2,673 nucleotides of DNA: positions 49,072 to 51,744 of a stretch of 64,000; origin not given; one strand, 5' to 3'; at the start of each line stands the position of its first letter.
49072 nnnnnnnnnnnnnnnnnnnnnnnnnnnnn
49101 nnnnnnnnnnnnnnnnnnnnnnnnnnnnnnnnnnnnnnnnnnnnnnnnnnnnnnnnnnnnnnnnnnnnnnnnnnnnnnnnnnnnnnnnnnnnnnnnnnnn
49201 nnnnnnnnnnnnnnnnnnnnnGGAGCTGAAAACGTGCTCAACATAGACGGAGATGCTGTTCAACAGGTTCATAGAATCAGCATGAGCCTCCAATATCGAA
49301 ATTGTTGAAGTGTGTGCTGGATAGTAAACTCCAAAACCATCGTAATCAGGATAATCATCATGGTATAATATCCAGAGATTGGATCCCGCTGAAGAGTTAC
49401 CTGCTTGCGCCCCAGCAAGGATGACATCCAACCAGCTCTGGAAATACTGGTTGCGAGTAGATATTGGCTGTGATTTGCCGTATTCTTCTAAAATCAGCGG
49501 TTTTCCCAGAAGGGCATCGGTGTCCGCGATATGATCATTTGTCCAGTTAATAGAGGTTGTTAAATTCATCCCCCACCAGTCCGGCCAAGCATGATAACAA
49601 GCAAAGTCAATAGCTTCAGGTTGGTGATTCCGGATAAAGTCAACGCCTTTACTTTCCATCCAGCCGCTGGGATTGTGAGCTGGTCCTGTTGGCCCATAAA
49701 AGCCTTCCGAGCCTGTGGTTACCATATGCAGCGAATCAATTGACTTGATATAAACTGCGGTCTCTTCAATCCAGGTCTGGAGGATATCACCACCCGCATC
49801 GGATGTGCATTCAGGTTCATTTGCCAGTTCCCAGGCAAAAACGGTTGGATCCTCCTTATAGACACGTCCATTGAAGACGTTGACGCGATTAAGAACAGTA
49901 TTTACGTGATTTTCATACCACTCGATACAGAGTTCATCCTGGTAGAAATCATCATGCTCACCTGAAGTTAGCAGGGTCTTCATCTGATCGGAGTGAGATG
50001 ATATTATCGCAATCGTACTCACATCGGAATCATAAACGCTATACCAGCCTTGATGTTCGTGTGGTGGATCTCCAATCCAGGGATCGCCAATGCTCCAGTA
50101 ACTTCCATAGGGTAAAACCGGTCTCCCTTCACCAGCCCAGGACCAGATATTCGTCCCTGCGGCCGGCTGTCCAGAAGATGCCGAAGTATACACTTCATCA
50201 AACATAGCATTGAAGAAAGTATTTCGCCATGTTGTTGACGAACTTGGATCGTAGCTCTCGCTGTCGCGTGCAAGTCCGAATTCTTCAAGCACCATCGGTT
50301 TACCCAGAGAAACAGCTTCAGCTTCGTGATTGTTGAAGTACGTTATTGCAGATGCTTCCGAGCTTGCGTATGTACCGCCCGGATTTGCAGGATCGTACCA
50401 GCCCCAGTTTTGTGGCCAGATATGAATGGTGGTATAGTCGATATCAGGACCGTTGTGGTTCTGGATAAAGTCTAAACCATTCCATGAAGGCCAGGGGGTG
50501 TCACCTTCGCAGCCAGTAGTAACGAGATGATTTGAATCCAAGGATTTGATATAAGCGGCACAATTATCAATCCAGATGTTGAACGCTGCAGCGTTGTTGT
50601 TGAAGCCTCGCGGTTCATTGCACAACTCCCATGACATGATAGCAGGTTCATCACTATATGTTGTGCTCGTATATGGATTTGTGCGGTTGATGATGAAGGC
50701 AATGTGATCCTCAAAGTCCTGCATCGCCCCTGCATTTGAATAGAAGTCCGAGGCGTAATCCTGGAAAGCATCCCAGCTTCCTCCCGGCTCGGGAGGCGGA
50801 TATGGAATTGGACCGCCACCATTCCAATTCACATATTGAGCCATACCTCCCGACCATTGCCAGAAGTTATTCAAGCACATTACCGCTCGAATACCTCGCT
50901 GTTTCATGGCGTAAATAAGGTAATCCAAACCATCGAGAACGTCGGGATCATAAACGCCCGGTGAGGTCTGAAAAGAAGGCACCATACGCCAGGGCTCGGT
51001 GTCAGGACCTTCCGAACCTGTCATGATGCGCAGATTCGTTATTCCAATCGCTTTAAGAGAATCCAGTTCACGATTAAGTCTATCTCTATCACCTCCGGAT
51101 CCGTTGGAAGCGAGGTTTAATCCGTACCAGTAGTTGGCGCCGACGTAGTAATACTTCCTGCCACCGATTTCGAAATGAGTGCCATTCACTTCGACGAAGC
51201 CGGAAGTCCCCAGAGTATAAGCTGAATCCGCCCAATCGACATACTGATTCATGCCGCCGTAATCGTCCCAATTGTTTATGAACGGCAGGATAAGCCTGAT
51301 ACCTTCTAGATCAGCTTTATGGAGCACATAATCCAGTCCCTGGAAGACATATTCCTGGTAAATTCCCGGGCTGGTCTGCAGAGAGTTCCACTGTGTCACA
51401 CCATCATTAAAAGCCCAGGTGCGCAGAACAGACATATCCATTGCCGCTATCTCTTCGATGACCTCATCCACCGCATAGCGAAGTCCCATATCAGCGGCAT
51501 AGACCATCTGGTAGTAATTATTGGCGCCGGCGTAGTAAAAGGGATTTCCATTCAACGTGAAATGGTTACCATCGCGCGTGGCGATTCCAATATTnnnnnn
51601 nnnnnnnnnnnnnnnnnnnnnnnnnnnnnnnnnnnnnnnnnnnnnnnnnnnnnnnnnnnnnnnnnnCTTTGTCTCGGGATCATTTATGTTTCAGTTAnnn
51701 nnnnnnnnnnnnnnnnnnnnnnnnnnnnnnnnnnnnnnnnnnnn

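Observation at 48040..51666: GH5 catalytic barrel interrupted by a second complete GH5 barrel (nested domain architecture)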

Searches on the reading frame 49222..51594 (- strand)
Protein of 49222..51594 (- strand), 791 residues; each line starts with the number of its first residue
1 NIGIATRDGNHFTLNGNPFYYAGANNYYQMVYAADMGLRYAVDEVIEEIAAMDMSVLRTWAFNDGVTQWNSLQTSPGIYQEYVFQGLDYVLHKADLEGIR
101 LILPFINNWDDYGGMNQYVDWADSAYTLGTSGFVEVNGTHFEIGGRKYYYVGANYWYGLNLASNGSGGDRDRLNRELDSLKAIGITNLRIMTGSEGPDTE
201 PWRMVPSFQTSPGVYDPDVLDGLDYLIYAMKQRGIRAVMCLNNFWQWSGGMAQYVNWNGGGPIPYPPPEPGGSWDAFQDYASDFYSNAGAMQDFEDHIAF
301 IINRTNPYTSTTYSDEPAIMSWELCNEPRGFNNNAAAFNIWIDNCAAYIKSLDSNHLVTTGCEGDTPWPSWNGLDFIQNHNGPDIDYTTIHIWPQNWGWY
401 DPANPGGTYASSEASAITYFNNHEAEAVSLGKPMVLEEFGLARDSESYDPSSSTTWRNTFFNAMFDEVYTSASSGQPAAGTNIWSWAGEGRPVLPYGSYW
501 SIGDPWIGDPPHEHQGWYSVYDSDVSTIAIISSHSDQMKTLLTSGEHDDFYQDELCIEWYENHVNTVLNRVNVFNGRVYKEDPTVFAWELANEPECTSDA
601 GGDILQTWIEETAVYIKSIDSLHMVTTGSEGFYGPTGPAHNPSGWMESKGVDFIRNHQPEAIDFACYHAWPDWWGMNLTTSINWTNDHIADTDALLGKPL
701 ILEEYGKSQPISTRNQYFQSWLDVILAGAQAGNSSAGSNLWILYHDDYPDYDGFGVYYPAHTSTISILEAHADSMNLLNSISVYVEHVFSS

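Call 9: find_homologous_proteins(query=window:49222-51594:-, max_evalue=1e-20)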
Query window:49222-51594:- (791 aa): 2197 proteins with E <= 1e-20 among 8000 candidates; the best 120 are listed.
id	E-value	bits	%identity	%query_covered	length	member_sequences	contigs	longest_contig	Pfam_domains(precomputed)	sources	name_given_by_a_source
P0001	0.0e+0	1892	100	100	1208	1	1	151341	PF26410.1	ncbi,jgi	-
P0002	0.0e+0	1516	78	100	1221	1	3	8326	PF00150.25,PF26410.1,PF02836.24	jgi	-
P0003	0.0e+0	1507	78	100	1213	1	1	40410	PF26410.1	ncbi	-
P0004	0.0e+0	1467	75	100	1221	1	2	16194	PF00150.25,PF26410.1,PF02836.24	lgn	-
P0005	0.0e+0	1458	75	100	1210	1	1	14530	PF00150.25,PF26410.1,PF02836.24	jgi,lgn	-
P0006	0.0e+0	1394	72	99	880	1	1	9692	PF00150.25,PF26410.1,PF02836.24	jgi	jgi:mannan endo-1,4-beta-mannosidase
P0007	0.0e+0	1305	68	99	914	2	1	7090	PF00150.25,PF26410.1,PF13860.13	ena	-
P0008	0.0e+0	1278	75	52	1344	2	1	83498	PF26410.1,PF13860.13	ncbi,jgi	jgi:mannan endo-1,4-beta-mannosidase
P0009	0.0e+0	1162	63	98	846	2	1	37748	PF00150.25,PF26410.1,PF02836.24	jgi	jgi:mannan endo-1,4-beta-mannosidase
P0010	0.0e+0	1124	61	98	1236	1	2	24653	PF00150.25,PF26410.1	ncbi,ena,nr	ncbi:MAG: cellulase family glycosylhydrolase [Candidatus Eisenbacteria sp.]|nr:cellulase family glyc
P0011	1.4e-220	753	74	52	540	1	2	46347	PF00150.25,PF26410.1,PF18962.8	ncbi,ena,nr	ncbi:MAG: cellulase family glycosylhydrolase [Candidatus Eisenbacteria sp.]|nr:cellulase family glyc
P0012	2.4e-211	722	70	53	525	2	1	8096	PF00150.25,PF26410.1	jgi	jgi:mannan endo-1,4-beta-mannosidase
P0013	1.6e-208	713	68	55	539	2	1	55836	PF00150.25,PF26410.1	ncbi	-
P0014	2.6e-208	712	69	53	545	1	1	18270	PF00150.25,PF26410.1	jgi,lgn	jgi:mannan endo-1,4-beta-mannosidase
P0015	3.1e-208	712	70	52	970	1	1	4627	PF00150.25,PF26410.1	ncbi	ncbi:cellulase family glycosylhydrolase [Chloroflexota bacterium]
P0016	3.7e-207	708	69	52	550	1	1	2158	PF00150.25,PF26410.1,PF13860.13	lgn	-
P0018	1.1e-205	703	70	52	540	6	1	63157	PF00150.25,PF26410.1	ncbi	-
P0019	4.5e-205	702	68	53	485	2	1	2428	PF00150.25,PF26410.1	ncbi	-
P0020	3.6e-204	698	66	52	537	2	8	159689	PF00150.25,PF26410.1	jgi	-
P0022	3.3e-203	695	68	53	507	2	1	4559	PF00150.25,PF26410.1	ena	-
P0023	3.9e-203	695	67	53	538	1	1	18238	PF00150.25,PF26410.1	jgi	jgi:mannan endo-1,4-beta-mannosidase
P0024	6.0e-203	694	67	52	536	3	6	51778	PF00150.25,PF26410.1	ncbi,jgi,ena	-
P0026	3.4e-202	692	66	55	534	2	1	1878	PF00150.25,PF26410.1,PF18962.8,PF13860.13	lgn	-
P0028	3.3e-201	689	68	53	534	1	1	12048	PF00150.25,PF26410.1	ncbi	-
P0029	3.9e-201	688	66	55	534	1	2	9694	PF00150.25,PF26410.1,PF18962.8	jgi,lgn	jgi:mannan endo-1,4-beta-mannosidase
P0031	6.4e-200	684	69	52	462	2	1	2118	PF00150.25,PF26410.1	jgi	-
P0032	2.6e-199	682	70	52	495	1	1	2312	PF00150.25,PF26410.1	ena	-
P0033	3.7e-198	679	66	52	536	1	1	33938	PF00150.25,PF26410.1,PF13860.13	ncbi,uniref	ncbi:FlgD immunoglobulin-like domain containing protein [Candidatus Eisenbacteria bacterium]|uniref:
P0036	2.1e-197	676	67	54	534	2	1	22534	PF00150.25,PF26410.1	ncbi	-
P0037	2.9e-197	676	65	52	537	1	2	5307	PF00150.25,PF26410.1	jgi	-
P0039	5.8e-195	668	63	55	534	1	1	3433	PF00150.25,PF26410.1,PF13860.13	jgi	jgi:mannan endo-1,4-beta-mannosidase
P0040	1.7e-194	666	65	54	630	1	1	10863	PF00150.25,PF26410.1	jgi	-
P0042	2.7e-193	663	64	53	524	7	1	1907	PF02412.24,PF00150.25,PF26410.1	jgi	jgi:mannan endo-1,4-beta-mannosidase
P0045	2.0e-190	653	69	52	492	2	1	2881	PF00150.25,PF26410.1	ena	-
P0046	4.5e-189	649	66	52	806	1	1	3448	PF02412.24,PF00150.25,PF26410.1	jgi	jgi:mannan endo-1,4-beta-mannosidase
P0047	1.1e-187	644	67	52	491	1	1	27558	PF00150.25,PF26410.1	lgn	-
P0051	8.1e-181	621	65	52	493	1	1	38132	PF00150.25,PF26410.1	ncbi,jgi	-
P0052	4.0e-179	616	63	53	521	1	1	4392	PF00150.25,PF26410.1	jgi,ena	-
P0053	3.4e-178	613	67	31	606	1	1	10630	PF26410.1,PF18962.8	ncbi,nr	ncbi:MAG: T9SS type A sorting domain-containing protein [candidate division Zixibacteria bacterium]|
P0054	1.0e-177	611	58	53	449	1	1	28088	PF00150.25,PF26410.1,PF02836.24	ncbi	ncbi:MAG: cellulase family glycosylhydrolase [Cytophagaceae bacterium]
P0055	4.4e-177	609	60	53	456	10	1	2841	PF00150.25,PF26410.1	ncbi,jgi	jgi:mannan endo-1,4-beta-mannosidase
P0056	6.9e-175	602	59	52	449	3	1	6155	PF00150.25,PF26410.1,PF02836.24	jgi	jgi:mannan endo-1,4-beta-mannosidase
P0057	1.4e-174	601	57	56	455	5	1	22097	PF00150.25,PF26410.1,PF02836.24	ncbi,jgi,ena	jgi:mannan endo-1,4-beta-mannosidase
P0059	2.1e-171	590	71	41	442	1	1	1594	PF00150.25,PF26410.1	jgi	jgi:mannan endo-1,4-beta-mannosidase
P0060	2.6e-171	590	58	52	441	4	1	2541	PF00150.25,PF26410.1,PF02836.24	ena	-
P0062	1.3e-169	584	58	53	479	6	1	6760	PF00150.25,PF26410.1,PF02836.24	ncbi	-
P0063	1.0e-168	581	60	52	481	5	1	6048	PF00150.25,PF26410.1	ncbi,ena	-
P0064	4.9e-168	579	64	52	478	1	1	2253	PF00150.25,PF26410.1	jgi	-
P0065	3.1e-166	573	58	52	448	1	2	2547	PF00150.25,PF26410.1,PF02836.24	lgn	-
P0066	1.2e-164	568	58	52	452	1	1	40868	PF00150.25,PF26410.1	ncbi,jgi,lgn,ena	jgi:mannan endo-1,4-beta-mannosidase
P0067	2.3e-164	567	57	52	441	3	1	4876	PF00150.25,PF26410.1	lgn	-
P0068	5.3e-164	566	57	53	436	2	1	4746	PF00150.25,PF26410.1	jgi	-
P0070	6.6e-164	565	58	52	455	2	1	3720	PF00150.25,PF26410.1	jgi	jgi:mannan endo-1,4-beta-mannosidase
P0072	2.4e-163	563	57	52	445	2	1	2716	PF00150.25,PF26410.1,PF02836.24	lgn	-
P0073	2.5e-163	563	55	53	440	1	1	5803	PF00150.25,PF26410.1,PF02836.24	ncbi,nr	ncbi:MAG: cellulase family glycosylhydrolase [Elusimicrobia bacterium]|nr:cellulase family glycosylh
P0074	2.9e-163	563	56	52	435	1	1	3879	PF00150.25,PF26410.1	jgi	jgi:mannan endo-1,4-beta-mannosidase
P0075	4.0e-163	563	59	51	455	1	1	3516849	PF00150.25,PF01261.31,PF26410.1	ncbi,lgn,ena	-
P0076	4.1e-162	559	57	52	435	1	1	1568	PF00150.25,PF26410.1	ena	-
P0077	1.6e-161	557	59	50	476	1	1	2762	PF00150.25,PF26410.1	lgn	-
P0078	1.9e-161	557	56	52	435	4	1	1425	PF00150.25,PF26410.1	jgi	jgi:mannan endo-1,4-beta-mannosidase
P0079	2.2e-161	557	54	55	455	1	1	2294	PF00150.25,PF26410.1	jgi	jgi:mannan endo-1,4-beta-mannosidase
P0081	6.7e-161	555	56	52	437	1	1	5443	PF00150.25,PF26410.1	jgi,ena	-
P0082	2.0e-160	554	58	51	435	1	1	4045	PF00150.25,PF26410.1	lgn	-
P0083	3.4e-160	553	58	50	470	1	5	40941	PF00150.25,PF26410.1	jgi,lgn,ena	-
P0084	5.6e-160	552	55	53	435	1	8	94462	PF00150.25,PF26410.1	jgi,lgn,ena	-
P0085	1.0e-159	551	55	52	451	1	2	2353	PF00150.25,PF26410.1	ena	-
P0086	1.4e-159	551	55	52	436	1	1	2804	PF00150.25,PF26410.1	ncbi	-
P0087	1.8e-159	551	56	54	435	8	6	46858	PF00150.25,PF26410.1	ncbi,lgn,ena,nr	ncbi:MAG TPA: mannanase [Elusimicrobia bacterium]|nr:MAG: hypothetical protein A2016_03665 [Elusimic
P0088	2.0e-159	550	64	30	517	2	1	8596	PF00150.25,PF26410.1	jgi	-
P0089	2.8e-159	550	56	53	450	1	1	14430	PF00150.25,PF26410.1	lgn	-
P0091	2.0e-158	547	56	53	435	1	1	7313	PF00150.25,PF26410.1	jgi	jgi:mannan endo-1,4-beta-mannosidase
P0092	2.3e-158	547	57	52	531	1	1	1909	PF00150.25,PF26410.1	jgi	jgi:mannan endo-1,4-beta-mannosidase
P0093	6.8e-158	545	62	30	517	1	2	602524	PF00150.25,PF26410.1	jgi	-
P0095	1.7e-157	544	56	52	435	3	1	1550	PF00150.25,PF26410.1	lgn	-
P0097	1.9e-157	544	55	53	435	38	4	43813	PF00150.25,PF26410.1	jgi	jgi:mannan endo-1,4-beta-mannosidase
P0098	2.8e-157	543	56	52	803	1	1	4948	PF00150.25,PF26410.1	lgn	-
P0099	4.6e-157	543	57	50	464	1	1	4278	PF00150.25,PF26410.1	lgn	-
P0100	9.1e-157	542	57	50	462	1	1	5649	PF00150.25,PF26410.1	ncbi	-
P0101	2.4e-156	540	54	52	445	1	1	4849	PF00150.25,PF26410.1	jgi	jgi:mannan endo-1,4-beta-mannosidase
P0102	2.6e-156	540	56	52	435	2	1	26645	PF00150.25,PF26410.1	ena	-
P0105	9.8e-156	538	53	53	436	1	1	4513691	PF00150.25,PF26410.1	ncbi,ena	-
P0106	2.1e-155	537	55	52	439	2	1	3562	PF00150.25,PF26410.1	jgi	jgi:mannan endo-1,4-beta-mannosidase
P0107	2.2e-155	537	56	52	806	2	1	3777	PF00150.25,PF26410.1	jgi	-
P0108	2.6e-155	537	57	52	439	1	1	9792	PF00150.25,PF26410.1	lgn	-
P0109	2.8e-155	537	53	52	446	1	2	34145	PF00150.25,PF26410.1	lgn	-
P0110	3.5e-155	536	57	52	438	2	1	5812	PF00150.25,PF26410.1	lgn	-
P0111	4.4e-155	536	63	30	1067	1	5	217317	PF00150.25,PF26410.1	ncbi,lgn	-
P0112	4.9e-155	536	54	53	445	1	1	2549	PF00150.25,PF26410.1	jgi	jgi:mannan endo-1,4-beta-mannosidase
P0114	5.0e-154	533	55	52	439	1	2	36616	PF00150.25,PF26410.1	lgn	-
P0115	1.6e-153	531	54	52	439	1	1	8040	PF00150.25,PF26410.1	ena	-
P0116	1.6e-153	531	54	52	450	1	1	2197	PF00150.25,PF26410.1,PF02836.24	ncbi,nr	ncbi:MAG: cellulase family glycosylhydrolase [Cytophagaceae bacterium]|nr:cellulase family glycosylh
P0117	1.6e-153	531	55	52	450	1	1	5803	PF00150.25,PF26410.1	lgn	-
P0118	2.2e-153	531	56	52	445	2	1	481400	PF00150.25,PF26410.1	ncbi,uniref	ncbi:glycoside hydrolase 5 family protein [Rubrolithibacter danxiaensis]|uniref:glycoside hydrolase 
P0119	2.3e-153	530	55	52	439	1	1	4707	PF00150.25,PF26410.1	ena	-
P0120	3.0e-153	530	54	52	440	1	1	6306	PF00150.25,PF26410.1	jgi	jgi:mannan endo-1,4-beta-mannosidase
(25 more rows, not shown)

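Call 15: list_cluster_members(proteins=[P0001, P0003, P0008, P0010, P0053, P0007, P0009])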
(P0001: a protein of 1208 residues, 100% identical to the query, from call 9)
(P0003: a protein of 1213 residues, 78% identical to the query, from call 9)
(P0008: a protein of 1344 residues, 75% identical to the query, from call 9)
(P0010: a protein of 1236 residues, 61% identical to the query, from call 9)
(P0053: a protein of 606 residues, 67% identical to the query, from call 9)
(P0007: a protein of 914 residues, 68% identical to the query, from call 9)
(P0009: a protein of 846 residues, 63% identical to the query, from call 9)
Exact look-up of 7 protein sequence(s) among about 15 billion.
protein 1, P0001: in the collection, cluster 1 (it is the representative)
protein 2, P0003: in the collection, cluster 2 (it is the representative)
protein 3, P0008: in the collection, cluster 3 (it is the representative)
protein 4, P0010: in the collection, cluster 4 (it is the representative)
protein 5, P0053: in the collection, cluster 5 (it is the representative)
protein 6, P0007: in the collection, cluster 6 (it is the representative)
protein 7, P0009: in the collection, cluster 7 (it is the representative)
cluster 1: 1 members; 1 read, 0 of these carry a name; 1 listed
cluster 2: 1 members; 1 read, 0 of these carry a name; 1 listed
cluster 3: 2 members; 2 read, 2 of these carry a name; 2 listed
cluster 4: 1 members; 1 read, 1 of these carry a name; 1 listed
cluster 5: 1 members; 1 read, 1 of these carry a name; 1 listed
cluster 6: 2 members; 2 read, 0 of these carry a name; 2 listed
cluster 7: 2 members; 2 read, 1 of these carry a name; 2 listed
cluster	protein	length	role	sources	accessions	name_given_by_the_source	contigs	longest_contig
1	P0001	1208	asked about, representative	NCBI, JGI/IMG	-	-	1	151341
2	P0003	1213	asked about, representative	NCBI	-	-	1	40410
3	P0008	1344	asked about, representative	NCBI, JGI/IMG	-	mannan endo-1,4-beta-mannosidase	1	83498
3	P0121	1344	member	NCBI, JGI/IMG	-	mannan endo-1,4-beta-mannosidase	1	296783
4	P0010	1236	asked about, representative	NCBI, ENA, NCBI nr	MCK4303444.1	MAG: cellulase family glycosylhydrolase [Candidatus Eisenbacteria sp.] | cellulase family glycosylhydrolase [Candidatus Eisenbacteria bacterium]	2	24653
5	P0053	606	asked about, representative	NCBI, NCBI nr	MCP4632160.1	MAG: T9SS type A sorting domain-containing protein [candidate division Zixibacteria ... | T9SS type A sorting domain-containing protein [candidate division Zixibacteria bacterium]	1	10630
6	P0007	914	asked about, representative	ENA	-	-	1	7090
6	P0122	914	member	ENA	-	-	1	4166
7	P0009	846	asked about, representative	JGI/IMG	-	mannan endo-1,4-beta-mannosidase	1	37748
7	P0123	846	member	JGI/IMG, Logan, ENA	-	-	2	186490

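Call 19: search_protein_representatives(protein=window:49222-51594:-)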
Query: 791 residues. Proteins with E-value up to 0.001 (for the whole library): 6194; up to 1e-10: 3329; up to 1e-30: 1111. The best 150 are listed.
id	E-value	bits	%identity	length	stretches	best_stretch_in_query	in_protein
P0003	0.0e+00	1506.6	78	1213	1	1-790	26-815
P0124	0.0e+00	1291.3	68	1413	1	2-779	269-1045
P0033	1.2e-198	678.6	66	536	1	132-543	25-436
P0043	3.9e-193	660.3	66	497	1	131-541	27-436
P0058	3.5e-172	591.0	63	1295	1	128-541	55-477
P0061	1.7e-170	585.4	70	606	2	543-779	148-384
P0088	6.5e-160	550.4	66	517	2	543-780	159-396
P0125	5.2e-152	524.3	72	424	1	130-421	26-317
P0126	9.9e-151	520.0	64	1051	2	543-773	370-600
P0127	3.5e-150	518.2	57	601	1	128-536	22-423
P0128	4.9e-150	517.7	64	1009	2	543-778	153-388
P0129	1.2e-147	509.9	62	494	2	542-777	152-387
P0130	2.4e-140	485.7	68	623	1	239-542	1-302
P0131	5.3e-132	458.1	52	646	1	130-552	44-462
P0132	8.9e-132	457.3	58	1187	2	544-779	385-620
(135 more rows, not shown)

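Call 28: find_encoding_contigs(protein=P0001, flank=3000, max_places=3)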
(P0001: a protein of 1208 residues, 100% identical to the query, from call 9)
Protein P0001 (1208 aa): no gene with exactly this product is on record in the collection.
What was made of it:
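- Tried and rejected: find_encoding_contigs did not find the window protein (call 28).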

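Call 29: find_related_loci(query=window:49222-51594:-, collection=genome_contigs, flank=6000)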
Query window:49222-51594:- (791 aa) in genome_contigs; peptide patterns used: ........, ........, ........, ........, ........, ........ (x = any residue, [..] = any of these).
68 stretches matched a pattern; 53 encode a relative of the query (tblastn E <= 1e-3); 53 distinct loci.
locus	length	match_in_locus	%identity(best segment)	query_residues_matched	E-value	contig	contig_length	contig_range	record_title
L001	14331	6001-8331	67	1-779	0e+0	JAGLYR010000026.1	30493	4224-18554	MAG: Candidatus Eisenbacteria bacterium isolate RS_13_32 ZL320.bin.32.fa_26, whole genome shotgun sequence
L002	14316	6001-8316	61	3-775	0e+0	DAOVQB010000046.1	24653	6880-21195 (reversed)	MAG TPA_asm: Candidatus Eisenbacteria bacterium isolate CSMAG_1564 CSMAG_1564_k141_645027_length_24653_cov_53.9524, whol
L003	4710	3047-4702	69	4-741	0e+0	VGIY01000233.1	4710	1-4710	MAG: Candidatus Eisenbacteria bacterium isolate M_DeepCast_400m_m2_100 M_DeepCast_400m_m2_100_Ga0194112_10041841, whole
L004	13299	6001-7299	68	9-782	0e+0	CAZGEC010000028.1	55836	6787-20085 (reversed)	MAG TPA_asm: uncultured Fibrobacteraceae bacterium isolate binchicken_co150_468 genome assembly, contig: NODE_1113_lengt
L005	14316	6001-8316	75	1-776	0e+0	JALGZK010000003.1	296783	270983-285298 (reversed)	MAG: bacterium isolate BHB10-38_Bin_124 BHB10-38_Bin_124_scaffold_10, whole genome shotgun sequence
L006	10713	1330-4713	65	8-780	4e-173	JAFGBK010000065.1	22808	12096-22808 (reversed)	MAG: Candidatus Krumholzibacteriota bacterium isolate Zod_Metabat.1031 k87_2687958, whole genome shotgun sequence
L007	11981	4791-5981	59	3-753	3e-159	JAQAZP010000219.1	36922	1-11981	MAG: Acidobacteriota bacterium isolate MAG_302_bin-08 302_bin-08_ctg-219, whole genome shotgun sequence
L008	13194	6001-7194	59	3-753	1e-158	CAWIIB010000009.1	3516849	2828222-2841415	MAG: uncultured Acidobacteriota bacterium isolate MFD03804.bin.1.167 genome assembly, contig: contig_9384, whole genome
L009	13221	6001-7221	57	3-753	7e-155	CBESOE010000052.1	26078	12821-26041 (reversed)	MAG TPA_asm: uncultured bacterium isolate SRR7614707_binner13_Refined_28 genome assembly, contig: ERZ25083858.118, whole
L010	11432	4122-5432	55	4-790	1e-148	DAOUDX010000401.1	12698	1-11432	MAG TPA_asm: Anaerolineae bacterium isolate N2_102 k133_1244735, whole genome shotgun sequence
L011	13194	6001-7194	56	4-788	4e-144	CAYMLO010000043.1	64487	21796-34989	MAG TPA_asm: uncultured Planctomycetales bacterium isolate binchicken_co334_152 genome assembly, contig: NODE_623_length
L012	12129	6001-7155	56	4-775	6e-143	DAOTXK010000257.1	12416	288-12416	MAG TPA_asm: Anaerolineae bacterium isolate H21_247 k133_2078999, whole genome shotgun sequence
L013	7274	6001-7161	56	3-776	1e-142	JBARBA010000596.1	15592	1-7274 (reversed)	MAG: Anaerolineales bacterium isolate MFD05764_ilm_asm_bin8 k127_757122, whole genome shotgun sequence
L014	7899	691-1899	58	1-778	1e-139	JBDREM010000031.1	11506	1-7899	MAG: Planctomycetota bacterium isolate MEGAHIT-group-1.315 k141_2686154, whole genome shotgun sequence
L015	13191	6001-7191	52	4-778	5e-139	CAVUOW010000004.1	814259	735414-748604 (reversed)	MAG: Candidatus Aminicenantes bacterium isolate MFD05942.bin.2.318 genome assembly, contig: contig_19780, whole genome s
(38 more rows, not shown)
